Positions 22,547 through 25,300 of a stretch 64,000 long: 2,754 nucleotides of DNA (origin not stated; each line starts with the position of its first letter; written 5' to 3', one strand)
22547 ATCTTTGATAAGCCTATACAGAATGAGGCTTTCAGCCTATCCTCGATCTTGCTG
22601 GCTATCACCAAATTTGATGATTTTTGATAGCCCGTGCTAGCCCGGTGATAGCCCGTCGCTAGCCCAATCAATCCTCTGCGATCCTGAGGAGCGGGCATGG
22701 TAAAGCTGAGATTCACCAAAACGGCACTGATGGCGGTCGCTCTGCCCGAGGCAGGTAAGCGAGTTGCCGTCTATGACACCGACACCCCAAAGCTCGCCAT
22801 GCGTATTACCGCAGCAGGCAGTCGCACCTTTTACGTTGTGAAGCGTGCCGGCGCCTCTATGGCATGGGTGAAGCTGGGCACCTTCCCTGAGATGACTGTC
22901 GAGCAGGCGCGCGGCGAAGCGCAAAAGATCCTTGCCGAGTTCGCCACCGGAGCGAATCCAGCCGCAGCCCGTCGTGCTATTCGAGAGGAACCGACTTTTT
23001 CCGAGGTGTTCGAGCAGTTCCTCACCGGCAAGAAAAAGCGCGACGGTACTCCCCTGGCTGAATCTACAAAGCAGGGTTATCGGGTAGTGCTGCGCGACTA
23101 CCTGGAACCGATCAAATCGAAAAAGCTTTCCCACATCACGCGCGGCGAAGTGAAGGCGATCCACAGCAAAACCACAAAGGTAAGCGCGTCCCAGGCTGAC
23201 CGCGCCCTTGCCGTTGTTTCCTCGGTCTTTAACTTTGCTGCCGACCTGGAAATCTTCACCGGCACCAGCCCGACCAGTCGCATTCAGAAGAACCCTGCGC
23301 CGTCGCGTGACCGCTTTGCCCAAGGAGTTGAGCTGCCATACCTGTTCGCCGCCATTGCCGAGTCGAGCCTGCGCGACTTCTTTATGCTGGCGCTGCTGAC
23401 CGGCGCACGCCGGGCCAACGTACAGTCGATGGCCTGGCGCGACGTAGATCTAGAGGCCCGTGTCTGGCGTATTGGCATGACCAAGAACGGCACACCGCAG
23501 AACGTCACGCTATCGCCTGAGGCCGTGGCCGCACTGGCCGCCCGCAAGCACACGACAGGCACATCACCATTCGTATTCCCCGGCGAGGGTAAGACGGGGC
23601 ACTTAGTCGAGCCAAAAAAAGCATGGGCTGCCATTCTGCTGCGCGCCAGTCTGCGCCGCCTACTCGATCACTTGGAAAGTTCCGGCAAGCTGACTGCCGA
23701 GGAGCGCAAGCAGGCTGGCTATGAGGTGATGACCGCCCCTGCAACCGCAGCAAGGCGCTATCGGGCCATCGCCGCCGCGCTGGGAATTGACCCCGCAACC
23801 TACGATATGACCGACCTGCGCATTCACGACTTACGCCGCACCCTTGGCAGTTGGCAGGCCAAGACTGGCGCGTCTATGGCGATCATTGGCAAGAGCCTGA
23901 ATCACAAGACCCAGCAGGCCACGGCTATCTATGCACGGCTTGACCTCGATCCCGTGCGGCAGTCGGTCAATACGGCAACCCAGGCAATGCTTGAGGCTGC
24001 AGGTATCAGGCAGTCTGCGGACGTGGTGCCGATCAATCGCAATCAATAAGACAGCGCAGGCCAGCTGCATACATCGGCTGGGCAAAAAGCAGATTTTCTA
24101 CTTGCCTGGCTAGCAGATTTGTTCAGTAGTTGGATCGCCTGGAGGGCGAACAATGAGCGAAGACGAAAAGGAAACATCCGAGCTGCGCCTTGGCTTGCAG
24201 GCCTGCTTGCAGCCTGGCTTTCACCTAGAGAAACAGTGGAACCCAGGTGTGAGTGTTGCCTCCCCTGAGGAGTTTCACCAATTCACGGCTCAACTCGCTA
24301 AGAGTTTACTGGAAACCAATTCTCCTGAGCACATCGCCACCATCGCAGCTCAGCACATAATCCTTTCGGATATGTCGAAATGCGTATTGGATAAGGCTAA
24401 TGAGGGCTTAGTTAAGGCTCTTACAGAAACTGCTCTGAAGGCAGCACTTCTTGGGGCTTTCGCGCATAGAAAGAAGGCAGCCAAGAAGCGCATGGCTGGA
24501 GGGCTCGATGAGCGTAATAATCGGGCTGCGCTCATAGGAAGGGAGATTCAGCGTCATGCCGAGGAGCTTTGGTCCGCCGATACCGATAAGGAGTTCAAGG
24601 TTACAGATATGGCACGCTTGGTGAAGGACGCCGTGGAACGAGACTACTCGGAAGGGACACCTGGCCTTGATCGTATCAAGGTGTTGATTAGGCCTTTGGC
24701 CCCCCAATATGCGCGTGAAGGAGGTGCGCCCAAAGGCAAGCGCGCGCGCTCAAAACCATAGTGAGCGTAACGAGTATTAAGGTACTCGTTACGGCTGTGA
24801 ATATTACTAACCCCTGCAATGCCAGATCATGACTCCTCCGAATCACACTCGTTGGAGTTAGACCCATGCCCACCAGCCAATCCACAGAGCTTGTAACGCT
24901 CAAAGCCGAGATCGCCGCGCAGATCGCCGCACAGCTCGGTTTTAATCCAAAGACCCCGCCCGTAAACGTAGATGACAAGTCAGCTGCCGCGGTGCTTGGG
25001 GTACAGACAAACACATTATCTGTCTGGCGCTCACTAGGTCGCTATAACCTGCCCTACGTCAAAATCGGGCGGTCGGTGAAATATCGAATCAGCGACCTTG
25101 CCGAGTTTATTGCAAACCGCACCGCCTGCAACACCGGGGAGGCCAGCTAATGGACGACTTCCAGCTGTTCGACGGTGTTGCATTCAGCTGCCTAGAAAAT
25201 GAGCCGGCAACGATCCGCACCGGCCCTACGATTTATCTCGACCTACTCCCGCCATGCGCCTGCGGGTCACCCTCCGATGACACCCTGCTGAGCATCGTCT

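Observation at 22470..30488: Minimalist satellite-like element (int-alpA-primase/DUF3987, no packaging genes) in tRNA-Met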

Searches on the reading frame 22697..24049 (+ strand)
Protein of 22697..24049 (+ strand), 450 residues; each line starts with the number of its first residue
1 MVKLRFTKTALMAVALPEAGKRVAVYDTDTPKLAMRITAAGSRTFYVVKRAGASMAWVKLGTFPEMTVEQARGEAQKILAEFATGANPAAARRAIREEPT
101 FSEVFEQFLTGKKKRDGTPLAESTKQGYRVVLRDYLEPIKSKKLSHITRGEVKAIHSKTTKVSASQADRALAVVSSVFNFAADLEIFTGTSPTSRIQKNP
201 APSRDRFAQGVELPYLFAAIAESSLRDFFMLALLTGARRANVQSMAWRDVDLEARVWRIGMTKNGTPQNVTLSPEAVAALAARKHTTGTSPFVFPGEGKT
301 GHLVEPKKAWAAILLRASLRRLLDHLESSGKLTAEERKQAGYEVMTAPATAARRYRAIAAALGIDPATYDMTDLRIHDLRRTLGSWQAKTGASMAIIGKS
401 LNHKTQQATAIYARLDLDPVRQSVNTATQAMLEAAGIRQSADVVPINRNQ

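Call 4: search_protein_families(library=pfam, proteins=[window:22697-24049:+], max_evalue=0.01)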
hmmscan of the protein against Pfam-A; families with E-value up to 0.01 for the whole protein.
window:22697-24049:+ (450 aa): 4 families
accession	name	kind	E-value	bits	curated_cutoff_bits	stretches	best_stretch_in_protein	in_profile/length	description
PF00589.27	Phage_integrase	-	1.2e-17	64.7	27.1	1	223-416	22-169/172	Phage integrase family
PF13356.12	Arm-DNA-bind_3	-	1.3e-12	48.1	27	1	6-94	1-82/83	Arm DNA-binding domain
PF02899.23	Phage_int_SAM_1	-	0.0019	18.9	22.3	1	120-182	14-80/83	Phage integrase, N-terminal SAM-like domain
PF13495.12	Phage_int_SAM_4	-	0.0031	18.3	27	1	118-179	12-76/85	Phage integrase, N-terminal SAM-like domain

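Call 5: search_protein_families(library=phrogs, proteins=[window:22697-24049:+], max_evalue=0.01)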
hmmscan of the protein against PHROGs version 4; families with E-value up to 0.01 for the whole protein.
window:22697-24049:+ (450 aa): 6 families
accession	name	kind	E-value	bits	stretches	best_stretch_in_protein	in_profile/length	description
phrog_1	-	integration and excision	7.5e-47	161.9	1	12-425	99-445/611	integrase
phrog_216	-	integration and excision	1.2e-23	84.6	1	168-425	16-234/301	integrase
phrog_3423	-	unknown function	1.6e-05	25.9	1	22-121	22-125/157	-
phrog_17497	-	unknown function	0.0042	18.2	0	364-420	48-104/133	-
phrog_37709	-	unknown function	0.0062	17.5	0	204-259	57-111/116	-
phrog_7269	-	integration and excision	0.0085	17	0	368-424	30-78/89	integrase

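Call 8: search_protein_families(library=ncbifam, proteins=[window:22697-24049:+], max_evalue=0.01)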
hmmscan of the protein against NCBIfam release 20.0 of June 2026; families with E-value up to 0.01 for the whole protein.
window:22697-24049:+ (450 aa): 7 families
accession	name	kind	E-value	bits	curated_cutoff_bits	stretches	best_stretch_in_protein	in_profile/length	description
NF040815.2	recomb_XerA_Arch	equivalog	4.9e-15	55.8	220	2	120-294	12-183/263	site-specific tyrosine recombinase/integron integrase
NF007246.0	PRK09692.1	domain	2.9e-09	36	434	1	25-320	25-331/413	integrase domain-containing protein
NF001399.0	PRK00283.1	subfamily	4.1e-07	29.5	279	1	120-282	22-192/300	tyrosine recombinase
TIGR02225.1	recomb_XerD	equivalog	2.7e-06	27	329.6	1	120-281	13-181/290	site-specific tyrosine recombinase XerD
NF003462.0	PRK05084.1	equivalog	0.00015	20.6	267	1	372-428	302-357/360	tyrosine recombinase XerS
TIGR02224.1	recomb_XerC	equivalog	0.00086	18.8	335.15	0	120-281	13-185/295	tyrosine recombinase XerC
NF041502.1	integrase_1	equivalog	0.0017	17.2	350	1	379-420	324-365/484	site-specific integrase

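Call 9: search_protein_families(library=padloc, proteins=[window:22697-24049:+], max_evalue=0.01)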
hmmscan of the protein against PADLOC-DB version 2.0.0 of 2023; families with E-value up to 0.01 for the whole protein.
window:22697-24049:+ (450 aa): 0 families

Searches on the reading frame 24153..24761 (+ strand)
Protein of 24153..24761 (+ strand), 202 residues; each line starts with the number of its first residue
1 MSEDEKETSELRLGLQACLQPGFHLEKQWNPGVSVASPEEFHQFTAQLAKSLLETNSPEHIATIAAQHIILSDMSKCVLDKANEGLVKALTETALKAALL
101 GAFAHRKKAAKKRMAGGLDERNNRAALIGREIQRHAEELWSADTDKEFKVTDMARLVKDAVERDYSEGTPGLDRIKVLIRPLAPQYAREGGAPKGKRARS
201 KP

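Call 4: search_protein_families(library=pfam, proteins=[window:24153-24761:+], max_evalue=0.01)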
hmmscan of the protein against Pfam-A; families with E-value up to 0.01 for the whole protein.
window:24153-24761:+ (202 aa): 0 families

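Call 5: search_protein_families(library=phrogs, proteins=[window:24153-24761:+], max_evalue=0.01)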
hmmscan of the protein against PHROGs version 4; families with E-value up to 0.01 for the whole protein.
window:24153-24761:+ (202 aa): 0 families

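Call 8: search_protein_families(library=ncbifam, proteins=[window:24153-24761:+], max_evalue=0.01)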
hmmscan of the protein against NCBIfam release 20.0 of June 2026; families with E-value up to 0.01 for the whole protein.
window:24153-24761:+ (202 aa): 0 families

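Call 9: search_protein_families(library=padloc, proteins=[window:24153-24761:+], max_evalue=0.01)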
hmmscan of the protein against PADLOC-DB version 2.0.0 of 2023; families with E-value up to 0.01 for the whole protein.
window:24153-24761:+ (202 aa): 0 families

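Call 93: find_homologous_proteins(query=window:24153-24761:+, max_evalue=0.001)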
Query window:24153-24761:+ (202 aa): 16 proteins with E <= 0.001 among 420 candidates.
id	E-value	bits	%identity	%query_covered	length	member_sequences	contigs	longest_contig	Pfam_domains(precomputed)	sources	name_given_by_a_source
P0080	5.6e-126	436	100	100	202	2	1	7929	-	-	-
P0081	1.7e-96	340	80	100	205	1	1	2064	-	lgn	-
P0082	1.3e-92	327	76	100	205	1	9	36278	-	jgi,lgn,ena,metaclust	metaclust:\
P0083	4.2e-90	319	76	100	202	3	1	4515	-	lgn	-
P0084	3.2e-83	296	71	100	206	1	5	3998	-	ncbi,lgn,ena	-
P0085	3.5e-79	283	67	100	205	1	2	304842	-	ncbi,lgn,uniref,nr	ncbi:hypothetical protein CDR19_11280 [Ectopseudomonas toyotomiensis]|uniref:Uncharacterized protein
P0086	7.4e-78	279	67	100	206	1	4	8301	-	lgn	-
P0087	6.2e-76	272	65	100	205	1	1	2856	-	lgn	-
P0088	8.1e-75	269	64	100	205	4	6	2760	-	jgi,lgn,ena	-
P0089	1.1e-71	259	63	99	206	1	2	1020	-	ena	-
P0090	4.5e-71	257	65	97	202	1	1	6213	-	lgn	-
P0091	4.4e-70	253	65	97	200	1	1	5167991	-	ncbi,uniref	ncbi:hypothetical protein ACUTAF_15320 [Pseudomonas sp. SP16.1]|uniref:hypothetical protein n=1 Tax=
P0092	5.0e-70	253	65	96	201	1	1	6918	-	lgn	-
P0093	9.0e-67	243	61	100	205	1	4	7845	-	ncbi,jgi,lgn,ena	-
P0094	1.5e-34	138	48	86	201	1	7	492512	-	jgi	jgi:hypothetical protein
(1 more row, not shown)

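Call 94: find_encoding_contigs(protein=P0080, flank=10000, max_places=6)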
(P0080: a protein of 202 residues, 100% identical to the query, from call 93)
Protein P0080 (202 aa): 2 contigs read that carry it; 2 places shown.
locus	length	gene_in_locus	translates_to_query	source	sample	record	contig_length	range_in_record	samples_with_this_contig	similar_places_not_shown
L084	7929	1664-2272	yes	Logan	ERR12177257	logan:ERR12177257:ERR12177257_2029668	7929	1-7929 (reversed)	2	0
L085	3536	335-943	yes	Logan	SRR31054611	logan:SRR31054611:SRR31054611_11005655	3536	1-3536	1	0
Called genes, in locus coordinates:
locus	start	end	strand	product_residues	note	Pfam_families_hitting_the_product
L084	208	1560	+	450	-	PF13356:Arm-DNA-bind_3, PF00589:Phage_integrase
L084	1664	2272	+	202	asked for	-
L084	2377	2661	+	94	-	PF12728:HTH_17 (faint)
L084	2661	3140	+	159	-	-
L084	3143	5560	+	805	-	PF08707:PriCT_2, PF13148:DUF3987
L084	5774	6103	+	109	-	-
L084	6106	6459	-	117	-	-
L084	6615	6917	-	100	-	-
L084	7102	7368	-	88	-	PF28031:ParC-like (weak)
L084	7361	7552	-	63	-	-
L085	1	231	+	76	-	?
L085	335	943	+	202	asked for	-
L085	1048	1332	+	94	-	PF12728:HTH_17 (faint)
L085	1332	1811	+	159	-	-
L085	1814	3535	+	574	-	?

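Call 98: search_solved_structures(query=A2, max_evalue=1)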
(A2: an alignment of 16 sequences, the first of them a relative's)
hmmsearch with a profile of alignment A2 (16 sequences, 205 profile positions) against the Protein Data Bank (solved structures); distinct sequences matched with E-value up to 1: 7.
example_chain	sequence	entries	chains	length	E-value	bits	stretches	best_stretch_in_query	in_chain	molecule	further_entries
6ykp_F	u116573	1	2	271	0.026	17.4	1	69-158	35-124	Chemotaxis protein MotB, putative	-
6ykr_F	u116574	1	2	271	0.027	17.4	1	69-158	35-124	Chemotaxis protein MotB, putative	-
9hmf_M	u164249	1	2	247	0.038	16.9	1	70-158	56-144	Chemotaxis protein MotB, putative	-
6ykm_F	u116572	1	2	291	0.054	16.4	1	70-158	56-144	Chemotaxis protein MotB, putative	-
5oql_p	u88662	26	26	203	0.58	13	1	30-87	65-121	40S ribosomal protein S7-like protein | 40S ribosomal protein S7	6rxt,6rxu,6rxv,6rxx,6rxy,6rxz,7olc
7r81_I2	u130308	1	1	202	0.58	13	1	27-86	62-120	40S ribosomal protein S7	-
21kl_A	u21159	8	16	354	0.9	12.4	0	95-141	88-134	putative nuclease | HNH nuclease domain-containing protein | TasH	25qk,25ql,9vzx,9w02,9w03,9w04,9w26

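Call 100: find_encoding_contigs(protein=P0086, flank=10000, max_places=10)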
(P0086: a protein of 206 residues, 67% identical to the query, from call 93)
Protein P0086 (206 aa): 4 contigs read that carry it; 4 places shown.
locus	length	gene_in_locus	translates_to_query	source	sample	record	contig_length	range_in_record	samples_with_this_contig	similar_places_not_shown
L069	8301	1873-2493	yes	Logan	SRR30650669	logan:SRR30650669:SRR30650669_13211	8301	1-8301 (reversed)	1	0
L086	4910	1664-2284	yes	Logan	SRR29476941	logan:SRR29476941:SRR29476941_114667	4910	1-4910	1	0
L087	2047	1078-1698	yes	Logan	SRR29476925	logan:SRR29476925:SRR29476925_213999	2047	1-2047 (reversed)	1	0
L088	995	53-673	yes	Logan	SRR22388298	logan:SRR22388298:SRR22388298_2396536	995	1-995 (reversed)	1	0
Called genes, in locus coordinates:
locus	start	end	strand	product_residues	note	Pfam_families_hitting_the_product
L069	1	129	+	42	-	?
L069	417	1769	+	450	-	PF13356:Arm-DNA-bind_3, PF00589:Phage_integrase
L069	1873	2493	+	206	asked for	-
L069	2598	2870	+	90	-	PF12728:HTH_17 (faint)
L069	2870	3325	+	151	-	-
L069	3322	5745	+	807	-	PF08707:PriCT_2, PF13148:DUF3987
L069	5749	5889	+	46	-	-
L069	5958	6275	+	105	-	-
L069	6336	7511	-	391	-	PF00226:DnaJ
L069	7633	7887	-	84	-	-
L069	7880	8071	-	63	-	-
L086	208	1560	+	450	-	PF13356:Arm-DNA-bind_3, PF00589:Phage_integrase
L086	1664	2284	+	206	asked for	-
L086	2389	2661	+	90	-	PF12728:HTH_17 (faint)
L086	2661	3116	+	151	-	-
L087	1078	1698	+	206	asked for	-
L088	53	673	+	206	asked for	-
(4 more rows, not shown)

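Call 103: predict_structure(alignment_id=A2)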
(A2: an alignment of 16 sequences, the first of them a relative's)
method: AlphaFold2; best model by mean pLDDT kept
length: 202 residues; sequences in the alignment: 16
mean_pLDDT: 67.4   pTM: 0.39
mean pLDDT of the five models: 67.4, 66.0, 63.5, 61.9, 61.8
residues with pLDDT >= 90: 20; 70-90: 61; 50-70: 84; < 50: 37
segments of 3 or more residues with pLDDT < 50: 1-13, 18-35, 198-201
pLDDT, mean of each block of 10 residues (from residue 1): 41 49 43 48 59 66 65 61 62 69 68 67 86 91 80 89 84 90 82 51 49
secondary structure, 60 per line:
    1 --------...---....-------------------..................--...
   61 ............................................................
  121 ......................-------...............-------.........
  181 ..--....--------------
elements in order: H15-18 H38-55 H58-142 H150-164 H172-182 H185-188

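Call 107: fold_search(model_id=the predicted structure, library=pdb)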
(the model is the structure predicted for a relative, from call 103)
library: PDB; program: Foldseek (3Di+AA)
matches with E <= 10: 76; with E <= 0.001: 0
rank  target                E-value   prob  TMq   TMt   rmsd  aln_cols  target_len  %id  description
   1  9njc_A                2.2e+00  0.23  0.20  0.08   4.0        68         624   16  hPNPase bound to PO4 in loop conformation 1 (released 2025-12-10)
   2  9njd_C                2.5e+00  0.21  0.20  0.08   4.0        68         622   16  hPNPase bound to PO4 in loop conformation 3 (released 2025-12-10)
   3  9njb_A                2.5e+00  0.20  0.20  0.08   4.0        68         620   16  hPNPase RNA pre-catalytic state (released 2025-12-10)
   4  2kbw_MODEL_1_A        3.3e+00  0.05  0.14  0.15   8.5        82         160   12  Solution Structure of human Mcl-1 complexed with human Bid_BH3 peptide (released 2009-12-15)
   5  6k5l_A                3.5e+00  0.04  0.12  0.05  15.9        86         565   17  The crystal structure of isocitrate dehydrogenase kinase/phosphatase wtih two Mn2+ from E. coli (released 2019-07-03)
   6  9ire_A                3.9e+00  0.14  0.20  0.25   5.1        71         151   14  CRYSTAL STRUCTURE OF Bacillus cereus FERRIC UPTAKE REGULATOR (released 2025-07-23)
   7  9rfe_B                3.9e+00  0.07  0.15  0.10   8.3        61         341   15  Human ADP-ribosylhydrolase 3 (ARH3) in complex with an inhibitor (released 2025-09-24)
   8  9jk7_A                4.2e+00  0.15  0.27  0.17   6.6       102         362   12  Human VANGL2 hexamer (released 2024-12-25)
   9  4ad9_A                4.2e+00  0.10  0.15  0.11   6.5        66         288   17  Crystal structure of human LACTB2. (released 2012-02-01)
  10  3ddh_B                4.4e+00  0.08  0.17  0.16   7.8        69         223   12  The structure of a putative haloacid dehalogenase-like family hydrolase from Bacteroides thetaiotaomicron VPI-5482 (released 2008-09-30)
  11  4ets_A                4.7e+00  0.08  0.16  0.21  10.0        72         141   12  Crystal structure of Campylobacter jejuni ferric uptake regulator (released 2012-06-20)
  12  9y9y_D                4.7e+00  0.04  0.14  0.09  10.2        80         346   14  Crystal structure of DNA integrity scanning protein DisA from Mycobacterium tuberculosis in complex with cyclic di-AMP (released 2025-09-24)
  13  7n4w                  5.0e+00  0.08  0.20  0.21   5.9        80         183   14  Complex structure of ROTU4 with rotundine (released 2022-06-29)
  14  3lcb_A                5.0e+00  0.03  0.12  0.05  15.0        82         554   16  The crystal structure of isocitrate dehydrogenase kinase/phosphatase in complex with its substrate, isocitrate dehydro (released 2010-04-21)
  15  9nje_B                5.3e+00  0.15  0.22  0.08   3.8        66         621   17  hPNPase bound to PO4 in loop conformation 2 (released 2025-12-10)
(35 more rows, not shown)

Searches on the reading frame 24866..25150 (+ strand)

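Call 4: search_protein_families(library=pfam, proteins=[window:24866-25150:+], max_evalue=0.01)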
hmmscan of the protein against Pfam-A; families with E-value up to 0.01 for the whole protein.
window:24866-25150:+ (94 aa): 1 family
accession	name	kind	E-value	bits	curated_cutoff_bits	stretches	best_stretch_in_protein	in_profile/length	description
PF12728.13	HTH_17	-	4e-06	27.4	27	1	40-85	7-50/51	Helix-turn-helix domain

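Call 5: search_protein_families(library=phrogs, proteins=[window:24866-25150:+], max_evalue=0.01)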
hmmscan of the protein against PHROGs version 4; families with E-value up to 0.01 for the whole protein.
window:24866-25150:+ (94 aa): 4 families
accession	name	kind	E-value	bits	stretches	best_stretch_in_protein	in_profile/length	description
phrog_66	-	integration and excision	4.7e-05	24.2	1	22-88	81-146/412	excisionase and transcriptional regulator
phrog_2528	-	unknown function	0.00055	20.9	1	38-92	32-86/90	-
phrog_2474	-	transcription regulation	0.006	17.5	1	22-80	36-94/118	MerR-like transcriptional regulator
phrog_15534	-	DNA, RNA and nucleotide metabolism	0.0074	17.8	1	32-85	41-91/93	HTH DNA binding protein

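Call 8: search_protein_families(library=ncbifam, proteins=[window:24866-25150:+], max_evalue=0.01)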
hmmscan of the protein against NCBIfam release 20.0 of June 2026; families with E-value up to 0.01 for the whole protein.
window:24866-25150:+ (94 aa): 0 families

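Call 9: search_protein_families(library=padloc, proteins=[window:24866-25150:+], max_evalue=0.01)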
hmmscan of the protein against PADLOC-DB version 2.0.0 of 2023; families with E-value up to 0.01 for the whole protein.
window:24866-25150:+ (94 aa): 0 families
